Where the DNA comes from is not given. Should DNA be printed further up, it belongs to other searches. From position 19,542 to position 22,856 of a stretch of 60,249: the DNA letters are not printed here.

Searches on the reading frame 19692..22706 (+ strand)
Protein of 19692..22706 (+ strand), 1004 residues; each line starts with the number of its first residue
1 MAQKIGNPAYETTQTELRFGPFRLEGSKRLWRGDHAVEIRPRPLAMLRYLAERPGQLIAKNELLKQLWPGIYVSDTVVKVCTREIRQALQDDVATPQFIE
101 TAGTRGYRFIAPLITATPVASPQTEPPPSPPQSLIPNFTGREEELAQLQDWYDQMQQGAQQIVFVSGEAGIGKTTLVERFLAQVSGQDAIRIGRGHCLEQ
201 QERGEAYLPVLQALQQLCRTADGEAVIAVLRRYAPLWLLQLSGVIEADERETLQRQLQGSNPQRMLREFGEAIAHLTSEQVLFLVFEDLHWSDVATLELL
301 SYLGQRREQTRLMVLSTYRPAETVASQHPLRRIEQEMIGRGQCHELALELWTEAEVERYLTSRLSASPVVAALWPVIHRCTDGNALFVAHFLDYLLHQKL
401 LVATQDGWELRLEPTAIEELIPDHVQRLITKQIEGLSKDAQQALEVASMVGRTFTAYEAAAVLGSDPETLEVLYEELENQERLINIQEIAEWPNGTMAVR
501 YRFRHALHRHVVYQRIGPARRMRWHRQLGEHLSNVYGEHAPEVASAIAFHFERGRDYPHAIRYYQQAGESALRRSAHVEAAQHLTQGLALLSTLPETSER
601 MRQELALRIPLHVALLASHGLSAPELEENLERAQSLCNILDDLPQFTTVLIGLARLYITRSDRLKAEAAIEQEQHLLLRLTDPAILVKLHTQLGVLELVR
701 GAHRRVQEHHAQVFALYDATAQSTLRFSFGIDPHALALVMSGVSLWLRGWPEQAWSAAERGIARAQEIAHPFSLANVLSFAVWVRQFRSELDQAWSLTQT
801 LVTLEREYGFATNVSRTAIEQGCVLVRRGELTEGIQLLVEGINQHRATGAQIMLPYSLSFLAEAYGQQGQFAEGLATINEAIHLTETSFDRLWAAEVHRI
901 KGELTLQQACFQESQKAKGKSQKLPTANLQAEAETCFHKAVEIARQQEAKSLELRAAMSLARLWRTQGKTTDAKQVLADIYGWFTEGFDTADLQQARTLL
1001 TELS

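Call 9: search_protein_families(library=pfam, proteins=[window:19692-22706:+], max_evalue=0.01)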
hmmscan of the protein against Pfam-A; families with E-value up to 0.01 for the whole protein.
window:19692-22706:+ (1004 aa): 9 families
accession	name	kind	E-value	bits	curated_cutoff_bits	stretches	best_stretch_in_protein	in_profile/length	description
PF13191.12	AAA_16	-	8.8e-27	95.1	32.6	1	138-314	2-166/167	AAA ATPase domain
PF00486.34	Trans_reg_C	-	1.5e-13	51.1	26.2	1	36-109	3-77/77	Transcriptional regulatory protein, C terminal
PF13401.12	AAA_22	-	4e-06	27.6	27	1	159-299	4-103/130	AAA domain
PF01637.24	ATPase_2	-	5.7e-05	23.5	33.2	1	138-186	1-46/225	ATPase domain predominantly from Archaea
PF07719.23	TPR_2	-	0.00024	21.4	27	0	856-886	2-32/34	Tetratricopeptide repeat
PF00931.28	NB-ARC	-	0.0032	17.2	23.5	1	142-181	2-39/248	NB-ARC domain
PF13424.12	TPR_12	-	0.0033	18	30.1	0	931-979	20-70/77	Tetratricopeptide repeat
PF00515.34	TPR_1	-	0.0052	17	27.8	0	857-884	3-30/34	Tetratricopeptide repeat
PF20720.3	nSTAND3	-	0.0072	16.5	27.2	0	160-187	17-44/155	Novel STAND NTPase 3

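Call 11: find_homologous_proteins(query=window:19692-22706:+, max_evalue=1e-20)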
Query window:19692-22706:+ (1004 aa): 2531 proteins with E <= 1e-20 among 8000 candidates; the best 120 are listed.
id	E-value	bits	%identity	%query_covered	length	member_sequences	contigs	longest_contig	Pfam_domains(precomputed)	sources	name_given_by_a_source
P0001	0.0e+0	2236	100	100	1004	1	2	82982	PF00486.35,PF13401.13,PF13191.13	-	-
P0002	0.0e+0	1892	86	99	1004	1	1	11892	PF00486.35,PF13401.13,PF13191.13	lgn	-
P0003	0.0e+0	1242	59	98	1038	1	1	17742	PF00486.35,PF13401.13,PF13191.13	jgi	-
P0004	0.0e+0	1217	57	99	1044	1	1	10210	PF13424.13,PF00486.35,PF13401.13,PF13191.13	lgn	-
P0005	0.0e+0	1192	56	99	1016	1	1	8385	PF00486.35,PF13401.13,PF13191.13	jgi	-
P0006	0.0e+0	1155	55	100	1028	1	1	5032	PF00486.35,PF13401.13,PF01637.25,PF13191.13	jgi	jgi:DNA-binding winged helix-turn-helix (wHTH) protein/predicted ATPase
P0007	0.0e+0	1147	56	99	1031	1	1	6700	PF00486.35,PF13401.13,PF01637.25,PF07719.24,PF13191.13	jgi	jgi:DNA-binding winged helix-turn-helix (wHTH) protein/tetratricopeptide (TPR) repeat protein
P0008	0.0e+0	1143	55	100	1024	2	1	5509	PF07721.21,PF00486.35,PF13401.13,PF13191.13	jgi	jgi:DNA-binding winged helix-turn-helix (wHTH) protein/predicted ATPase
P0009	0.0e+0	1143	55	100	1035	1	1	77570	PF00486.35,PF13401.13,PF13191.13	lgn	-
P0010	0.0e+0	1140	58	95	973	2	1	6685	PF00486.35,PF13401.13,PF01637.25,PF13191.13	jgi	jgi:DNA-binding winged helix-turn-helix (wHTH) protein/predicted ATPase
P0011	0.0e+0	1140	55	100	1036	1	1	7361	PF00486.35,PF13401.13,PF13191.13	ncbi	-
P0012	0.0e+0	1137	55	99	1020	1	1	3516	PF00486.35,PF13401.13,PF13191.13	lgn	-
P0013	0.0e+0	1110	54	99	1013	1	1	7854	PF00486.35,PF13401.13,PF13191.13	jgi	jgi:DNA-binding winged helix-turn-helix (wHTH) protein/tetratricopeptide (TPR) repeat protein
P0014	0.0e+0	1107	54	99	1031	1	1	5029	PF00486.35,PF13401.13,PF13191.13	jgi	jgi:DNA-binding winged helix-turn-helix (wHTH) protein/predicted ATPase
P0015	0.0e+0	1092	53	99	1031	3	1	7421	PF00486.35,PF13401.13,PF13191.13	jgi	jgi:DNA-binding winged helix-turn-helix (wHTH) protein/tetratricopeptide (TPR) repeat protein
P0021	6.3e-291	986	49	99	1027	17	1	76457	PF00486.35,PF13401.13,PF13191.13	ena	-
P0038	8.5e-253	860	46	99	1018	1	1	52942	PF13424.13,PF00486.35,PF13401.13,PF13191.13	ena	-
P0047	2.1e-244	832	44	99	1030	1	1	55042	PF00486.35,PF13401.13,PF13191.13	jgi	-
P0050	1.6e-241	823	44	97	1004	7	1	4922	PF07721.21,PF13424.13,PF00486.35,PF13401.13,PF13191.13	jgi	-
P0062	1.9e-235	803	43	98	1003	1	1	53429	PF13424.13,PF00486.35,PF13401.13,PF13191.13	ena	-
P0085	9.3e-228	777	42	99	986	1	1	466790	PF10923.15,PF13604.13,PF17874.8,PF13424.13,PF00486.35,PF13401.13,PF13191.13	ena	-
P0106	8.3e-224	764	41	98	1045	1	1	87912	PF13424.13,PF00486.35,PF13401.13,PF13181.13,PF07719.24,PF13191.13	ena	-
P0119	2.0e-222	760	41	98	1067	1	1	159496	PF13424.13,PF00486.35,PF13401.13,PF13191.13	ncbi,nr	ncbi:MAG: AAA family ATPase [Deltaproteobacteria bacterium]|nr:AAA family ATPase [Deltaproteobacteri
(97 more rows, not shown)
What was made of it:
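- Closest known: MalT. Same: Homologues of the regulator carry precomputed TPR_MalT hits (call 11).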

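Call 13: find_encoding_contigs(protein=P0002, flank=10000, max_places=3)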
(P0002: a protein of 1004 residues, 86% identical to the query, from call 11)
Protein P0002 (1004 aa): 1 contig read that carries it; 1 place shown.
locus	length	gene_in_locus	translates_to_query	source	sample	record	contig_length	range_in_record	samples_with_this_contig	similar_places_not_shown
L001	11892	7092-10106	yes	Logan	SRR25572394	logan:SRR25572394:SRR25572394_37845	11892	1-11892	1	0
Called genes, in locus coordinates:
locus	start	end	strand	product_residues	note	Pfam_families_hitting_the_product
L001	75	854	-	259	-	PF14023:Bestrophin-like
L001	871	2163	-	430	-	PF03349:Toluene_X, PF13505:OMP_b-brl (weak)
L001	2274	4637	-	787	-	PF00884:Sulfatase, PF16347:SGSH_C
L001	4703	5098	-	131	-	PF02656:DUF202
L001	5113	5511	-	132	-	-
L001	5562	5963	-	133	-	-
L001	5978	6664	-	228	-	-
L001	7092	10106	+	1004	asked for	PF00486:Trans_reg_C, PF13191:AAA_16, PF13401:AAA_22 (faint)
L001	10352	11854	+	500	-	PF00884:Sulfatase, PF14707:Sulfatase_C (faint)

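Call 14: find_encoding_contigs(protein=P0003, flank=10000, max_places=3)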
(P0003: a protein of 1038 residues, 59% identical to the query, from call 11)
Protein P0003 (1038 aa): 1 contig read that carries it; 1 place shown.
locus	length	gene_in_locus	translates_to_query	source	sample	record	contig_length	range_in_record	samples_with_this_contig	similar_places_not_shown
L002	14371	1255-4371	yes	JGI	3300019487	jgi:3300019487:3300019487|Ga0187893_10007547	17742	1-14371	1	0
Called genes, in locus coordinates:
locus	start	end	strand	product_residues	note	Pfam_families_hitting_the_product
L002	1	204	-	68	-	?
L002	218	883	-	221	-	-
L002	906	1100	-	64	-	-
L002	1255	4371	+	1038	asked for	PF00486:Trans_reg_C, PF13191:AAA_16, PF13401:AAA_22 (weak)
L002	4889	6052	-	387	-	PF02515:CoA_transf_3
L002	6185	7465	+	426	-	PF07044:DUF1329, PF17131:TP_0789-like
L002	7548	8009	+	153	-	PF00903:Glyoxalase, PF13669:Glyoxalase_4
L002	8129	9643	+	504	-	PF01425:Amidase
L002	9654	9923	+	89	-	-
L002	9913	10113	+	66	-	PF10049:DUF2283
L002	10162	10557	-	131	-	PF01042:Ribonuc_L-PSP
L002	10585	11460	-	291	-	PF05853:BKACE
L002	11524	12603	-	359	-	PF04909:Amidohydro_2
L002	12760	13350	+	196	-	PF01243:PNPOx_N, PF12900:Pyridox_ox_2 (weak)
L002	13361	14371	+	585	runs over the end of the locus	PF00989:PAS, PF08448:PAS_4, PF13426:PAS_9, PF08447:PAS_3, PF00512:HisKA, PF02518:HATPase_c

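Call 15: find_encoding_contigs(protein=P0009, flank=10000, max_places=3)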
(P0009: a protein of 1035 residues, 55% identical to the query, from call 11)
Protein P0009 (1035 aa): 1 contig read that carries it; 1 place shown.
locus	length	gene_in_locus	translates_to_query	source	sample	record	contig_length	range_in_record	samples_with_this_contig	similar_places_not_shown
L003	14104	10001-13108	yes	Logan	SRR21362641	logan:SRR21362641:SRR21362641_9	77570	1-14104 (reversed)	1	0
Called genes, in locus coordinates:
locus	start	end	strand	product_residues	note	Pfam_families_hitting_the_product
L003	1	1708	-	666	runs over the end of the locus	PF12679:ABC2_membrane_2, PF12730:ABC2_membrane_4 (weak), PF12698:ABC2_membrane_3, PF09822:ABC_transp_aux, PF23355:IFT52_GIFT (faint)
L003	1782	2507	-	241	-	PF00005:ABC_tran, PF13304:AAA_21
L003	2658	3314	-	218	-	PF14512:TM1586_NiRdase (weak), PF00881:Nitroreductase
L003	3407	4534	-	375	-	PF24814:WD40_Prp19 (faint), PF25168:Beta-prop_WDR36-Utp21_2nd (faint), PF25174:Beta-prop_THOC3 (weak)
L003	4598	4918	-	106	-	PF08992:QH-AmDH_gamma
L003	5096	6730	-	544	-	PF09098:Dehyd-heme_bind, PF14930:Qn_am_d_aII, PF09099:Qn_am_d_aIII, PF09100:Qn_am_d_aIV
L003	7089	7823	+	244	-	PF00082:Peptidase_S8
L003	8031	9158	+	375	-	PF04909:Amidohydro_2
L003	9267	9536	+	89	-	-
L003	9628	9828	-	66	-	-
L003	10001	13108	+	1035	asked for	PF00486:Trans_reg_C, PF13191:AAA_16, PF13401:AAA_22 (weak)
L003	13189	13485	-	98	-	PF01381:HTH_3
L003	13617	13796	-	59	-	PF03573:OprD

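Call 29: search_solved_structures(query=window:19692-22706:+, max_evalue=0.01)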
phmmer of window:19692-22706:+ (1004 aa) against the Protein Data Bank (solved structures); distinct sequences matched with E-value up to 0.01: 33.
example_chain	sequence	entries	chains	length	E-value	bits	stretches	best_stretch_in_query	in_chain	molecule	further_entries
5ju7_A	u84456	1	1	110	2.9e-08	35.9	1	28-114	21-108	Transcriptional activator CadC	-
2hqn_A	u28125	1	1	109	2.7e-07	32.7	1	27-112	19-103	Putative TRANSCRIPTIONAL REGULATOR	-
2hqr_A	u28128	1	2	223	1.8e-06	30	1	27-112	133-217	Putative TRANSCRIPTIONAL REGULATOR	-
2d1v_A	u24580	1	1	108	2.9e-06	29.3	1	31-108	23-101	Transcriptional regulatory protein yycF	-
4qwq_B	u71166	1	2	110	2.9e-06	29.3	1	27-109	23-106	Response regulator SaeR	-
4u88_A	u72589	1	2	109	3e-06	29.3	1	27-110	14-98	Transcriptional regulator SaeR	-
8b4b_W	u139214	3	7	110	3e-06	29.2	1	44-115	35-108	Cholera toxin transcriptional activator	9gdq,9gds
8b4c_D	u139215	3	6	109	3.4e-06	29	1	44-114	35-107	Cholera toxin transcriptional activator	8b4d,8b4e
8uvx_B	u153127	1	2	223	3.9e-06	28.9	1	31-112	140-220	DNA-binding response regulator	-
8uuz_A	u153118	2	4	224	3.9e-06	28.9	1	31-112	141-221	DNA-binding response regulator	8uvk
4ixa_A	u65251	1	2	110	4.1e-06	28.8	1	27-110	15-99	Response regulator SaeR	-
7nmb_A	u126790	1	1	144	4.2e-06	28.8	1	44-115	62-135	Cholera toxin transcriptional activator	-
2zxj_A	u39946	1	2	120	5.5e-06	28.4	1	3-107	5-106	Transcriptional regulatory protein walR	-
3t72_A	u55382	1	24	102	9.5e-06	27.6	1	27-110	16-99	Phosphate regulon transcriptional regulatory protein phoB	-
1qqi_A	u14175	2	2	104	9.8e-06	27.5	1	27-110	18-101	PHOSPHATE REGULON TRANSCRIPTIONAL REGULATORY PROTEIN PHOB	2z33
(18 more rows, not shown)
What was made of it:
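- On OmpR/PhoB-type winged-helix DNA-binding domain (Pfam Trans_reg_C): PDB sequence hits to the CadC, ToxR, PhoB and OmpR DNA-binding domains (call 29).
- Closest known: PhoB and pho boxes. Same: Same DNA-binding fold (calls 9, 29).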

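Call 30: search_protein_families(library=ncbifam, proteins=[window:19692-22706:+], max_evalue=0.01)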
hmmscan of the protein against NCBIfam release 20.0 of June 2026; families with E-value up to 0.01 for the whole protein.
window:19692-22706:+ (1004 aa): 25 families
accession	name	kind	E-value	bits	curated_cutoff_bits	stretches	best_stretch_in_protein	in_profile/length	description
TIGR03903.1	TOMM_kin_cyc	equivalog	2.3e-74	251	705.75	1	138-962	483-1266/1267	TOMM system kinase/cyclase fusion protein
NF007540.1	PRK10153.1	equivalog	4.9e-14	52.1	400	1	29-123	19-114/516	lysine decarboxylation/transport transcriptional activator CadC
NF009037.0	PRK12370.1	equivalog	4.5e-12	45.1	589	1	16-121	13-117/553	HilA/EilA family virulence transcriptional regulator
NF040689.1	MtrAB_MtrA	equivalog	1.3e-07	31.2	300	1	14-108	121-217/219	MtrAB system response regulator MtrA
NF040534.1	resp_reg_YycF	equivalog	3.5e-07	29.7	340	1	31-107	148-225/231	response regulator YycF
NF045944.1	ResRegRpaBCyano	equivalog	8.2e-07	28.6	330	1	14-109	128-227/229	response regulator transcription factor RpaB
NF033117.2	vanR_ACDEGLN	exception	9.1e-07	28.7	350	1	30-108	145-224/226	VanR-ABDEGLN family response regulator transcription factor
TIGR02154.1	PhoB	equivalog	1.2e-06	28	296.2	1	14-109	129-225/226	phosphate regulon transcriptional regulator PhoB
NF005568.0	PRK07239.1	equivalog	1.3e-06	27.6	273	1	33-110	300-372/381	uroporphyrinogen-III synthase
NF007546.0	PRK10161.1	equivalog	2.5e-06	27.2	471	1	26-110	142-226/229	phosphate response regulator transcription factor PhoB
NF007820.0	PRK10529.1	equivalog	4.1e-06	26.4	325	1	28-110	141-224/225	two-component system response regulator KdpE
NF008378.0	PRK11173.1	equivalog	1.5e-05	24.4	334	1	45-112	167-235/238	two-component system response regulator ArcA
NF033120.0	vanR_FM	exception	6.6e-05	22.7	460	1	12-109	130-229/231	vancomycin resistance response regulator transcription factor, VanR-F/VanR-M family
NF007005.1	PRK09468.1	equivalog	8.5e-05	22.1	331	1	6-110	128-232/237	osmolarity response regulator transcription factor OmpR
NF007977.0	PRK10701.1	equivalog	9.4e-05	22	330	1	11-110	133-234/241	two-component system response regulator RstA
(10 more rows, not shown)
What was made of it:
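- Closest known: CadC / ToxR / HilA one-component wHTH activators. Same: These give the best sequence matches to the DNA-binding domain: CadC 5ju7 at E 2.9e-8, plus the NCBIfam CadC and HilA models (calls 29, 30).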

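Call 41: find_encoding_contigs(protein=P0021, flank=10000, max_places=2)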
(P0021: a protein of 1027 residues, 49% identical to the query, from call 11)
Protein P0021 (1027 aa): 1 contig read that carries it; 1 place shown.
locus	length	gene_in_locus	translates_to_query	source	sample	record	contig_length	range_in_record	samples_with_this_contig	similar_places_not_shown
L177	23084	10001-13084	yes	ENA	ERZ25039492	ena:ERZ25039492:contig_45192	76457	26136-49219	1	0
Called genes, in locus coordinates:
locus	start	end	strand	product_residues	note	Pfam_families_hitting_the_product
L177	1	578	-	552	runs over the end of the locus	PF00884:Sulfatase, PF01663:Phosphodiest (weak), PF14707:Sulfatase_C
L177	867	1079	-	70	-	-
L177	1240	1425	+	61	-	-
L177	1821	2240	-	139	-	-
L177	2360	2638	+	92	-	-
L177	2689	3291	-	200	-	-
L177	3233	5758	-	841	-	PF00884:Sulfatase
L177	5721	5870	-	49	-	-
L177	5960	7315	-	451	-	PF00884:Sulfatase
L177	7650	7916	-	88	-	-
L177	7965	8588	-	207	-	-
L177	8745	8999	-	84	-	-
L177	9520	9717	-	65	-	-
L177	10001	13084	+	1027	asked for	PF00486:Trans_reg_C, PF13191:AAA_16, PF13401:AAA_22 (faint)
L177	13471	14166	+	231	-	-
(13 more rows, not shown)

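Call 42: find_encoding_contigs(protein=P0038, flank=10000, max_places=2)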
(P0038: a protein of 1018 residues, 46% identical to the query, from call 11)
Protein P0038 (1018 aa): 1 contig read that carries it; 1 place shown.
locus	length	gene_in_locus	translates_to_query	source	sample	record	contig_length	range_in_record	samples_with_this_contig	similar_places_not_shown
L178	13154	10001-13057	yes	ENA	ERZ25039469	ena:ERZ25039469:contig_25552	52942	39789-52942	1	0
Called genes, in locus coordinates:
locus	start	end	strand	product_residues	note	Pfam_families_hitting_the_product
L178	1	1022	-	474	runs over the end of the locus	PF06863:DUF1254, PF06742:DUF1214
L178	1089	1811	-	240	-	PF06742:DUF1214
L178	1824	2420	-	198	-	PF06863:DUF1254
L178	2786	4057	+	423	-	PF01637:ATPase_2, PF13173:AAA_14 (weak), PF03008:DUF234 (faint)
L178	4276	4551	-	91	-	-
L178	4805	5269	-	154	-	PF13795:HupE_UreJ_2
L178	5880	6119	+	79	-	-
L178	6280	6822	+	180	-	PF07592:DDE_Tnp_ISAZ013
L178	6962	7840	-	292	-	PF13145:Rotamase_2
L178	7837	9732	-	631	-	PF12228:DUF3604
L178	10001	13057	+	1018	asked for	PF00486:Trans_reg_C, PF13191:AAA_16, PF13401:AAA_22 (weak), PF13424:TPR_12 (faint)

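Call 43: find_encoding_contigs(protein=P0085, flank=10000, max_places=2)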
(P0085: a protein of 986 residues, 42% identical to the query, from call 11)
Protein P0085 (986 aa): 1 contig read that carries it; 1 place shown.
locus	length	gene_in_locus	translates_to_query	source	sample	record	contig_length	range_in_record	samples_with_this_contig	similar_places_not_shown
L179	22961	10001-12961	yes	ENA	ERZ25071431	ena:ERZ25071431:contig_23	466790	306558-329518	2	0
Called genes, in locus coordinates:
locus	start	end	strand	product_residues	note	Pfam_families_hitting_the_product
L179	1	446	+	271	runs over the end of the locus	-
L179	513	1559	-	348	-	PF00089:Trypsin, PF13365:Trypsin_2, PF00595:PDZ (faint), PF13180:PDZ_2, PF17820:PDZ_6 (faint)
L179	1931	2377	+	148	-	PF27746:Small_heat_shock_put (weak), PF00011:HSP20, PF17886:ArsA_HSP20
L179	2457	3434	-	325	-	PF00140:Sigma70_r1_2, PF04542:Sigma70_r2, PF04539:Sigma70_r3 (faint), PF04545:Sigma70_r4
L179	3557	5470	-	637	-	PF00012:HSP70, PF06723:MreB_Mbl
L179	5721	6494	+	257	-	PF00378:ECH_1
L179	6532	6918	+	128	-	PF08332:CaMKII_AD (weak), PF13577:SnoaL_4 (weak), PF13474:SnoaL_3, PF14534:DUF4440, PF12680:SnoaL_2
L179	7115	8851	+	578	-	PF01011:PQQ, PF13360:PQQ_2, PF01011:PQQ, PF13360:PQQ_2 (weak), PF13570:Beta-prop_ACSF4 (weak)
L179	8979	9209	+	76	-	PF05168:HEPN (weak)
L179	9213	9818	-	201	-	-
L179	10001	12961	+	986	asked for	PF00486:Trans_reg_C, PF10923:BrxC_BrxD (weak), PF13191:AAA_16, PF13401:AAA_22 (weak), PF13604:AAA_30 (faint), PF13424:TPR_12 (faint), PF17874:TPR_MalT (weak)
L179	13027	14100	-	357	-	PF02678:Pirin, PF05726:Pirin_C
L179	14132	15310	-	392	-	PF02771:Acyl-CoA_dh_N, PF08028:Acyl-CoA_dh_2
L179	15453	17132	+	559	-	PF00515:TPR_1 (faint), PF07719:TPR_2 (faint), PF13181:TPR_8 (faint), PF13424:TPR_12 (faint)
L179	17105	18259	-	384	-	PF05721:PhyH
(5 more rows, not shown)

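Call 44: find_encoding_contigs(protein=P0119, flank=10000, max_places=2)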
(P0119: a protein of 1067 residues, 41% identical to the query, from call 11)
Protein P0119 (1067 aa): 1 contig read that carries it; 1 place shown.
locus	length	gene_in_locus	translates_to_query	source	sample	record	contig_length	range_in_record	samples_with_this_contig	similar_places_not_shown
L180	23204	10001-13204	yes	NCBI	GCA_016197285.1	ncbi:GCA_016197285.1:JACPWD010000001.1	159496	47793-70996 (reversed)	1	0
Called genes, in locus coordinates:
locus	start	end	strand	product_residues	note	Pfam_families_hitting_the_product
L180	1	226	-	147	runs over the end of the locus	PF04828:GFA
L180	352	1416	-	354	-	PF00296:Bac_luciferase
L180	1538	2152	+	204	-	PF00574:CLP_protease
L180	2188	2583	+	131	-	-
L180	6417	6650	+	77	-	-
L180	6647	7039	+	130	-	PF01850:PIN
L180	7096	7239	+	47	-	-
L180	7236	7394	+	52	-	-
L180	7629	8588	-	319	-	PF00135:COesterase, PF20434:BD-FAE, PF07859:Abhydrolase_3, PF12697:Abhydrolase_6 (weak)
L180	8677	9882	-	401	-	PF02771:Acyl-CoA_dh_N, PF00441:Acyl-CoA_dh_1, PF08028:Acyl-CoA_dh_2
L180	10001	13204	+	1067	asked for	PF00486:Trans_reg_C, PF13191:AAA_16, PF13401:AAA_22 (faint), PF13424:TPR_12 (faint)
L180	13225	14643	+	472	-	PF01425:Amidase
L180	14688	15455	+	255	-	PF00106:adh_short, PF08659:KR, PF13561:adh_short_C2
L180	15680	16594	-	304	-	PF12686:DUF3800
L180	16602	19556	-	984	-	PF02384:N6_Mtase (weak), PF07669:Eco57I, PF18135:Type_ISP_C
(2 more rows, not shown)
